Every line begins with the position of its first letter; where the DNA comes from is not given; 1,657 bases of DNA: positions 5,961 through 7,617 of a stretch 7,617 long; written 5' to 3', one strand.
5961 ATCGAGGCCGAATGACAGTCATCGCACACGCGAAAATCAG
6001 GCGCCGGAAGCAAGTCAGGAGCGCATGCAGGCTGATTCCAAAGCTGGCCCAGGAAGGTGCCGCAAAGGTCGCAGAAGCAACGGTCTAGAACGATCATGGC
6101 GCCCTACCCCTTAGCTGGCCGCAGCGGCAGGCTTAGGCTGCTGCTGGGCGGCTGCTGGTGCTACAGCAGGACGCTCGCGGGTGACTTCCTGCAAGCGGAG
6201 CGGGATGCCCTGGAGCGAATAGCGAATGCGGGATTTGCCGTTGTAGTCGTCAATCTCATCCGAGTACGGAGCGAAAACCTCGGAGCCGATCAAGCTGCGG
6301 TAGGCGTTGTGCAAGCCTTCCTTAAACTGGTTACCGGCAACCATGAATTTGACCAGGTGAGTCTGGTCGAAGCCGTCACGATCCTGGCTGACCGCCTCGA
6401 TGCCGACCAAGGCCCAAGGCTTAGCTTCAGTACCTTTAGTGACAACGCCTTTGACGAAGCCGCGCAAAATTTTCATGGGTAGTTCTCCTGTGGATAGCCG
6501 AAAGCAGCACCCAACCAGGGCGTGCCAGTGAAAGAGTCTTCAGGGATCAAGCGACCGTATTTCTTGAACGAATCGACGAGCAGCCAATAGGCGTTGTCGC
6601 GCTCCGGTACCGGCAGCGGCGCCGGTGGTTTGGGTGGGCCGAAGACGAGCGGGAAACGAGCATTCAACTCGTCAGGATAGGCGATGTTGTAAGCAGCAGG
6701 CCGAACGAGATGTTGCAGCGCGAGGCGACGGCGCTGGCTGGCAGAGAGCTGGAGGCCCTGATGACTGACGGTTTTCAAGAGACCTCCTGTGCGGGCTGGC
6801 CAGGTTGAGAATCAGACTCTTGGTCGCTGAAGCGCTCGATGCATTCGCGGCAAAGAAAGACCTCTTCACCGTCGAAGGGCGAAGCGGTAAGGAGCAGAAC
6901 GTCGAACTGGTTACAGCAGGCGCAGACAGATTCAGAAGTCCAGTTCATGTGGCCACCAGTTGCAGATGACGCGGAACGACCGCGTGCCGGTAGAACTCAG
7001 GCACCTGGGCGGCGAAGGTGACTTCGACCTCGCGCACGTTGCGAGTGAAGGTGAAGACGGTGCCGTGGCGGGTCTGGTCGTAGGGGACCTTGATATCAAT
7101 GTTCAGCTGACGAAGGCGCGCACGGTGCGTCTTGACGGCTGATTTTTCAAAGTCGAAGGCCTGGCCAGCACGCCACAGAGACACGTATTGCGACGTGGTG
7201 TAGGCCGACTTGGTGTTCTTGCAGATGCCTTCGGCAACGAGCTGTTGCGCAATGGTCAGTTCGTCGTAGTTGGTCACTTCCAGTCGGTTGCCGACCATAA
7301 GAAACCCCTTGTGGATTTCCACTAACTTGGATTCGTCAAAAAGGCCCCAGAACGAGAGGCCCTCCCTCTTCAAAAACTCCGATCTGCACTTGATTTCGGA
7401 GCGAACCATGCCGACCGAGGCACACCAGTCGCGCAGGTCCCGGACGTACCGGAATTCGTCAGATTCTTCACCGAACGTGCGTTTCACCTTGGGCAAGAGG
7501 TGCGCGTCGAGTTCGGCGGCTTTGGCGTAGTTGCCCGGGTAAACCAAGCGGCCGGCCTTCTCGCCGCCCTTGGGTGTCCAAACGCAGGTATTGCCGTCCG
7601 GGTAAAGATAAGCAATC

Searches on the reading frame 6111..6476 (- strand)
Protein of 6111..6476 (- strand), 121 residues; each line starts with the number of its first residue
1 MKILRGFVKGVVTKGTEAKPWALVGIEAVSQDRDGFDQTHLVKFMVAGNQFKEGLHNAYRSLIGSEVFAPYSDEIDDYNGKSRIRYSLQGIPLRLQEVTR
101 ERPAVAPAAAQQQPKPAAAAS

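Call 5: search_protein_families(library=pfam, proteins=[window:6111-6476:-], max_evalue=0.1)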
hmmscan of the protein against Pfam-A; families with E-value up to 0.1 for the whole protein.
window:6111-6476:- (121 aa): 0 families

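Call 6: search_protein_families(library=phrogs, proteins=[window:6111-6476:-], max_evalue=0.1)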
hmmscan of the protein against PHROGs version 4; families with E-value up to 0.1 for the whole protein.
window:6111-6476:- (121 aa): 1 family
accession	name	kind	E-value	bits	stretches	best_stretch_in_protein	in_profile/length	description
phrog_35243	-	unknown function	3.7e-25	89.1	1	1-105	1-103/110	-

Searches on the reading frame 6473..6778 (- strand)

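Call 5: search_protein_families(library=pfam, proteins=[window:6473-6778:-], max_evalue=0.1)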
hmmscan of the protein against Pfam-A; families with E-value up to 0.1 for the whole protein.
window:6473-6778:- (101 aa): 0 families

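Call 6: search_protein_families(library=phrogs, proteins=[window:6473-6778:-], max_evalue=0.1)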
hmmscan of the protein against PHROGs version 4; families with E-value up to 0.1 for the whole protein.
window:6473-6778:- (101 aa): 1 family
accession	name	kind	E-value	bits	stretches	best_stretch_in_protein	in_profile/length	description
phrog_7248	-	unknown function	8.1e-09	36.9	1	1-30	1-30/78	-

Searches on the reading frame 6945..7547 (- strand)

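Call 5: search_protein_families(library=pfam, proteins=[window:6945-7547:-], max_evalue=0.1)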
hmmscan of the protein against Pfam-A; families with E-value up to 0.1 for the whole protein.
window:6945-7547:- (200 aa): 2 families
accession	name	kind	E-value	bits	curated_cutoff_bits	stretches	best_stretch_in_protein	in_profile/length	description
PF05155.20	G2P_X_C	-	3.4e-11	44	25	1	103-190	1-86/88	Replication-associated protein G2P C-terminal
PF17268.7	DUF5334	-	3e-05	24.7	25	0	73-111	9-47/71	Family of unknown function (DUF5334)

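Call 6: search_protein_families(library=phrogs, proteins=[window:6945-7547:-], max_evalue=0.1)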
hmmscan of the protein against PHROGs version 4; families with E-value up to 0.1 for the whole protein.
window:6945-7547:- (200 aa): 2 families
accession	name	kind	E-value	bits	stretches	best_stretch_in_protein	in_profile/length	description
phrog_702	-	DNA, RNA and nucleotide metabolism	1.6e-42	147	1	3-198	181-375/382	replication protein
phrog_17464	-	DNA, RNA and nucleotide metabolism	1.5e-05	26.1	1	99-186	2-85/100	replication protein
